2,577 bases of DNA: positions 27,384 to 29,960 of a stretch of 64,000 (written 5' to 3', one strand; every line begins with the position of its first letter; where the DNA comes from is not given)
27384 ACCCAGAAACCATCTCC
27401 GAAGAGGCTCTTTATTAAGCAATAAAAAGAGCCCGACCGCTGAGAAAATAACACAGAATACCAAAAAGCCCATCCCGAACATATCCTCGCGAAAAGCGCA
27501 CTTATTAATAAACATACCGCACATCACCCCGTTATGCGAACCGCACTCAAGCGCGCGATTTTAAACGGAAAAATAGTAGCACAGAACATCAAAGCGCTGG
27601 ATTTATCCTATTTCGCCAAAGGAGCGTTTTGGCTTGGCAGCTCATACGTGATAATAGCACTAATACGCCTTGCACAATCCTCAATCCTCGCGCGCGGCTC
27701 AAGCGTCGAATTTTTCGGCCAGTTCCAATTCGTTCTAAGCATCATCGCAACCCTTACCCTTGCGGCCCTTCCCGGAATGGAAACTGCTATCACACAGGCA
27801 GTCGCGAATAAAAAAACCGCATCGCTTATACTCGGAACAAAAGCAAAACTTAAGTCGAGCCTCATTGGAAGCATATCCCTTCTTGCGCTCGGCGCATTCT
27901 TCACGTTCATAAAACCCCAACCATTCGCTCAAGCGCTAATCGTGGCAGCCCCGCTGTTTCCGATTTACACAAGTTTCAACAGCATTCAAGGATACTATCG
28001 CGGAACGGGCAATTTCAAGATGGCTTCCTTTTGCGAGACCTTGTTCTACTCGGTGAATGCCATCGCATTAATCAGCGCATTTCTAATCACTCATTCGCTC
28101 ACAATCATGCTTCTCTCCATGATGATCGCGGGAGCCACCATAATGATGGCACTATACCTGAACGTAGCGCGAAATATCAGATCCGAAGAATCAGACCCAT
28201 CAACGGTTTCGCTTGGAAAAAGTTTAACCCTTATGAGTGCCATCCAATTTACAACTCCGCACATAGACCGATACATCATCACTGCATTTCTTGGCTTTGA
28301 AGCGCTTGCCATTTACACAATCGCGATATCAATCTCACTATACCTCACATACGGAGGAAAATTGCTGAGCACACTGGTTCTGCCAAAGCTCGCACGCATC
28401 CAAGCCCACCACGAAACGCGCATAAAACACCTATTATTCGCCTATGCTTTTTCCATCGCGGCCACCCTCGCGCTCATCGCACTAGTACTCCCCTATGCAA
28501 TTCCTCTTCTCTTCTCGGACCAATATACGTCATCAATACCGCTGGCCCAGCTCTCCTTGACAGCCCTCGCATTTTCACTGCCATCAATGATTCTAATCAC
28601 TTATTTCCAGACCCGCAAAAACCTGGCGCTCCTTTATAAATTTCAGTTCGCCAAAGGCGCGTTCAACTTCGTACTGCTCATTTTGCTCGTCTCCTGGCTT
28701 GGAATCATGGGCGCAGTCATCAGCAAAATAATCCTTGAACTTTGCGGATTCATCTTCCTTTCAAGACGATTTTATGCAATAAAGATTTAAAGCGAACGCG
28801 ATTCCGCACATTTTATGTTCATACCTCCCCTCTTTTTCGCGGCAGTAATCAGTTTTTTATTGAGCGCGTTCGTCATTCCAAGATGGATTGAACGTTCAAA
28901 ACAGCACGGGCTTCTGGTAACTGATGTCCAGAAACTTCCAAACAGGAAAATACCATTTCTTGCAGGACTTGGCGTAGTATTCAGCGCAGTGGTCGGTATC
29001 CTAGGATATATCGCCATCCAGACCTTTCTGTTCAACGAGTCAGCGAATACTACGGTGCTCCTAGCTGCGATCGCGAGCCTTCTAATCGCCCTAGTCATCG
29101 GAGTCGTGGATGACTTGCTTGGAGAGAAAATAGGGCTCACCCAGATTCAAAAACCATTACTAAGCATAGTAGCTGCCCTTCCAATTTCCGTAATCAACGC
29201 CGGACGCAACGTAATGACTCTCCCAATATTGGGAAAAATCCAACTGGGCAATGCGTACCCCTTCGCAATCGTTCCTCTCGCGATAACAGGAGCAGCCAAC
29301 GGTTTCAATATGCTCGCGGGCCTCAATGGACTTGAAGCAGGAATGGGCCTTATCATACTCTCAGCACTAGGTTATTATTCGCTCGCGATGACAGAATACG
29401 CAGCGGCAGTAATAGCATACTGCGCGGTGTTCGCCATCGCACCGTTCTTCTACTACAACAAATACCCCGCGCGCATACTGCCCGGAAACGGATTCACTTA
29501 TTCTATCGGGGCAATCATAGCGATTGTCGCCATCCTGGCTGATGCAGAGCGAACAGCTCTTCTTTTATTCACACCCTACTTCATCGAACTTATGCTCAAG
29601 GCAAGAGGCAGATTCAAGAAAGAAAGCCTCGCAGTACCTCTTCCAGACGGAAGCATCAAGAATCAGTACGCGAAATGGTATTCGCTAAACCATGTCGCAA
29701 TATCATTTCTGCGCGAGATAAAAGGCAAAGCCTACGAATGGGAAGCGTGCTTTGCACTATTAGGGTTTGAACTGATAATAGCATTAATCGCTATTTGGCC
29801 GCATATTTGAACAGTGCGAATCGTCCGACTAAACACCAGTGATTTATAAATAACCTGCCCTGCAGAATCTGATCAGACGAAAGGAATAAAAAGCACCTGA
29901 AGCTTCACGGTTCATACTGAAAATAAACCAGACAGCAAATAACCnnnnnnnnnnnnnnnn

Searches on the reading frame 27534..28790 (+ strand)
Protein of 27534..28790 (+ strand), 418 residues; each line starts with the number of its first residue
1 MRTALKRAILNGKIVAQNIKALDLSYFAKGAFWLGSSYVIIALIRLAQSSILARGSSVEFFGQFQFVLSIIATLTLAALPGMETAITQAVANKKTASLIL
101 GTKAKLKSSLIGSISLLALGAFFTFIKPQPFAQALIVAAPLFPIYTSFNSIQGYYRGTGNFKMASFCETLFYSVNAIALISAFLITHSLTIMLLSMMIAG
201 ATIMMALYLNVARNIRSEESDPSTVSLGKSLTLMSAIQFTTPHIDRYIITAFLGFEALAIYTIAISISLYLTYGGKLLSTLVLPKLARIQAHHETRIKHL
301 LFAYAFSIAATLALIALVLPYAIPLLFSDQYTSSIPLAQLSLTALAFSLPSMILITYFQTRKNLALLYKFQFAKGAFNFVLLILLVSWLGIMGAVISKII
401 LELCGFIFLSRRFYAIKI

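Call 54: search_protein_families(library=pfam, proteins=[window:27534-28790:+], max_evalue=0.001)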
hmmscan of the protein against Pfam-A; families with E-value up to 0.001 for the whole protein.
window:27534-28790:+ (418 aa): 2 families
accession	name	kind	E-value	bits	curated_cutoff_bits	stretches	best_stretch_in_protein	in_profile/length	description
PF13440.11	Polysacc_synt_3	-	1.4e-09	38.1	23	1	51-336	1-293/293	Polysaccharide biosynthesis protein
PF01943.22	Polysacc_synt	-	1.9e-06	28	28.2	1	28-272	2-255/274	Polysaccharide biosynthesis protein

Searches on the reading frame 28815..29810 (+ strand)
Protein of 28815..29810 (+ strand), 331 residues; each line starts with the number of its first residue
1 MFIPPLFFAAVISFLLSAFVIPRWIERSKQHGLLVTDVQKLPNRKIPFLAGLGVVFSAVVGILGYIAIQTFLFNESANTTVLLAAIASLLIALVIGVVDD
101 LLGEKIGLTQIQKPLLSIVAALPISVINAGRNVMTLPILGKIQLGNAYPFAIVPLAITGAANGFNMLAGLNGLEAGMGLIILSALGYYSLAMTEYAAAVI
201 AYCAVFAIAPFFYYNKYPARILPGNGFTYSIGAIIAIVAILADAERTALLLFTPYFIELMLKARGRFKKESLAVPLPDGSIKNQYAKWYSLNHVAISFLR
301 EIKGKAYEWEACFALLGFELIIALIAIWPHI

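Call 53: search_protein_families(library=pfam, proteins=[window:28815-29810:+], max_evalue=0.001)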
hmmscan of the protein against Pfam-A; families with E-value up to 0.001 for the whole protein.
window:28815-29810:+ (331 aa): 1 family
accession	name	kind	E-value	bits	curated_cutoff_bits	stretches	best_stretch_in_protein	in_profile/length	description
PF00953.26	Glycos_transf_4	-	6.5e-31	107.9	27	1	83-241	2-158/160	Glycosyl transferase family 4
